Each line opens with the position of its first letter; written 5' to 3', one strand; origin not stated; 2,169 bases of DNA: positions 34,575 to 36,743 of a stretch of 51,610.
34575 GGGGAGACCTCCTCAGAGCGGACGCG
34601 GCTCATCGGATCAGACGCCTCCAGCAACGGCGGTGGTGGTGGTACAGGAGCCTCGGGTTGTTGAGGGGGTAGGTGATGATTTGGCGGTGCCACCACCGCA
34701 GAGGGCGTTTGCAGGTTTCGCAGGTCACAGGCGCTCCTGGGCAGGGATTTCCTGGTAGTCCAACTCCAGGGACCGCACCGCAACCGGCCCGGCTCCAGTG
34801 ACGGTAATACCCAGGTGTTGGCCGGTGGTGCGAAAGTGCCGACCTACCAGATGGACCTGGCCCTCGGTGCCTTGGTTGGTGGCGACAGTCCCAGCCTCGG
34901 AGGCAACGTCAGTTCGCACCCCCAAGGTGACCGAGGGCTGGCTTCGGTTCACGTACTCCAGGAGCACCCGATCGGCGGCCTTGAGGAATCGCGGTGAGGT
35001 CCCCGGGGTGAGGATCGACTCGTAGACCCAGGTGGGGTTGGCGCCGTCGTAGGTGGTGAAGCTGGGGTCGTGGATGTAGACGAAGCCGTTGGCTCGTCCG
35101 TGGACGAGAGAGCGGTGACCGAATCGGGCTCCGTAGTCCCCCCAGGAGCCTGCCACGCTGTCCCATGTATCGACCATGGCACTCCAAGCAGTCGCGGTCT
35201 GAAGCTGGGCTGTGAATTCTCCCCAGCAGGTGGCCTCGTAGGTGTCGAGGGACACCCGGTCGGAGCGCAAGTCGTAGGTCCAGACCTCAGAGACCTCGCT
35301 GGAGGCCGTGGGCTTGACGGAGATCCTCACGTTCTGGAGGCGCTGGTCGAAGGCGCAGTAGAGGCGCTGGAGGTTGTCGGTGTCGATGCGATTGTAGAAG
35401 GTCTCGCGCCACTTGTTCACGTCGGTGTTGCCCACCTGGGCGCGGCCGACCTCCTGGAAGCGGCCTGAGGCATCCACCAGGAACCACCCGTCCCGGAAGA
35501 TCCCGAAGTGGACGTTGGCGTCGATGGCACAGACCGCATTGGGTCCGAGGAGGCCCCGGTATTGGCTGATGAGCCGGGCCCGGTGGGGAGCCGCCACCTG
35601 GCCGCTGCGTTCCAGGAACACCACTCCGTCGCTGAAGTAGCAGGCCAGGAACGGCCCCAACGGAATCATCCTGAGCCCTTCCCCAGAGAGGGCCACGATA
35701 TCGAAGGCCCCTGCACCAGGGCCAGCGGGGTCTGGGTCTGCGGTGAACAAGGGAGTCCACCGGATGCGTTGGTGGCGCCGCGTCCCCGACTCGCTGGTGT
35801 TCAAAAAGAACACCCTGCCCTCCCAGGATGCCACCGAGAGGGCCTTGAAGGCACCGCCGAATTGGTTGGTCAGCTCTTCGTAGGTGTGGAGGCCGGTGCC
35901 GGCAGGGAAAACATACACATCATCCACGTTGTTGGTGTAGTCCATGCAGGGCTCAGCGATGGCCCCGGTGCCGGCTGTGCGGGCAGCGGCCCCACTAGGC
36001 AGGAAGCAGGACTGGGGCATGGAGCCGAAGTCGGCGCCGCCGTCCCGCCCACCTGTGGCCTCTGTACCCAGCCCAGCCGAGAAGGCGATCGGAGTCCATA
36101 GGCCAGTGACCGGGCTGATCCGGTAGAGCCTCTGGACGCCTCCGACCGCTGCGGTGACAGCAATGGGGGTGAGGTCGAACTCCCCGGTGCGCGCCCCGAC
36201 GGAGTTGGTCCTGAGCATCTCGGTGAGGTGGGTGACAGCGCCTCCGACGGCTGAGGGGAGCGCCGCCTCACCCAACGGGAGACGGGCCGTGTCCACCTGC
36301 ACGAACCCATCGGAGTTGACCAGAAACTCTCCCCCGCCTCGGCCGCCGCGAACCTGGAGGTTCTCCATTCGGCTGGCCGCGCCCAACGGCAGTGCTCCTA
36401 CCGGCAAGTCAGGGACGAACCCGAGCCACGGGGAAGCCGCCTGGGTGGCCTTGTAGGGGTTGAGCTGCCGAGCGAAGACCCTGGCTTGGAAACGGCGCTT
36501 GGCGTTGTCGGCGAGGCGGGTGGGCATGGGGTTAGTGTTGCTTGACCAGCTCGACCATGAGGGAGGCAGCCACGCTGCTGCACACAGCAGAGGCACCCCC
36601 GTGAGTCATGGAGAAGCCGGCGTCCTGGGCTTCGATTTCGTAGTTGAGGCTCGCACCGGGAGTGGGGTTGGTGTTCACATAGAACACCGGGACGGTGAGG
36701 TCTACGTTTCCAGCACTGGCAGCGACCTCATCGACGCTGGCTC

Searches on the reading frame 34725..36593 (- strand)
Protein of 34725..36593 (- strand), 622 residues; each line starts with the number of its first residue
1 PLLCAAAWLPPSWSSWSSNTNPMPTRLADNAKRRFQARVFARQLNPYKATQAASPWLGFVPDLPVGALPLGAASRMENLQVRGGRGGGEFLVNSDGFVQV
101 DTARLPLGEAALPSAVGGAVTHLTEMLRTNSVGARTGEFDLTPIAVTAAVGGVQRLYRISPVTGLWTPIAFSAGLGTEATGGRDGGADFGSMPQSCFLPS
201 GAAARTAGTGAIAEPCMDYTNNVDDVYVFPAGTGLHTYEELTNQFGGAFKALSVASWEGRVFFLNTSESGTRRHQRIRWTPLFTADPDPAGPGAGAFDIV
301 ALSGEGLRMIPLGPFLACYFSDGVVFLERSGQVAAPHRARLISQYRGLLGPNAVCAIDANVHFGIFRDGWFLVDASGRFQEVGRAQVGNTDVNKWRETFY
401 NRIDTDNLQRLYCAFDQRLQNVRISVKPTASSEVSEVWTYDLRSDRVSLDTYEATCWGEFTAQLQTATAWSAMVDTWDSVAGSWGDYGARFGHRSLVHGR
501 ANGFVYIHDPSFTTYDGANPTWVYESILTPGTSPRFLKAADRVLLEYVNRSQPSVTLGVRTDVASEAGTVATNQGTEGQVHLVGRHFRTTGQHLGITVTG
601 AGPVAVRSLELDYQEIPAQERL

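Call 93: search_protein_families(library=phrogs, proteins=[window:34725-36593:-], max_evalue=0.001)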
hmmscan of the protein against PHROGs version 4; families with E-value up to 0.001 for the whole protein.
window:34725-36593:- (622 aa): 1 family
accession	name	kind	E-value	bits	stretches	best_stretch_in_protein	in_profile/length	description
phrog_3287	-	head and packaging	5.4e-05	23.2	1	220-494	120-391/524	virion structural protein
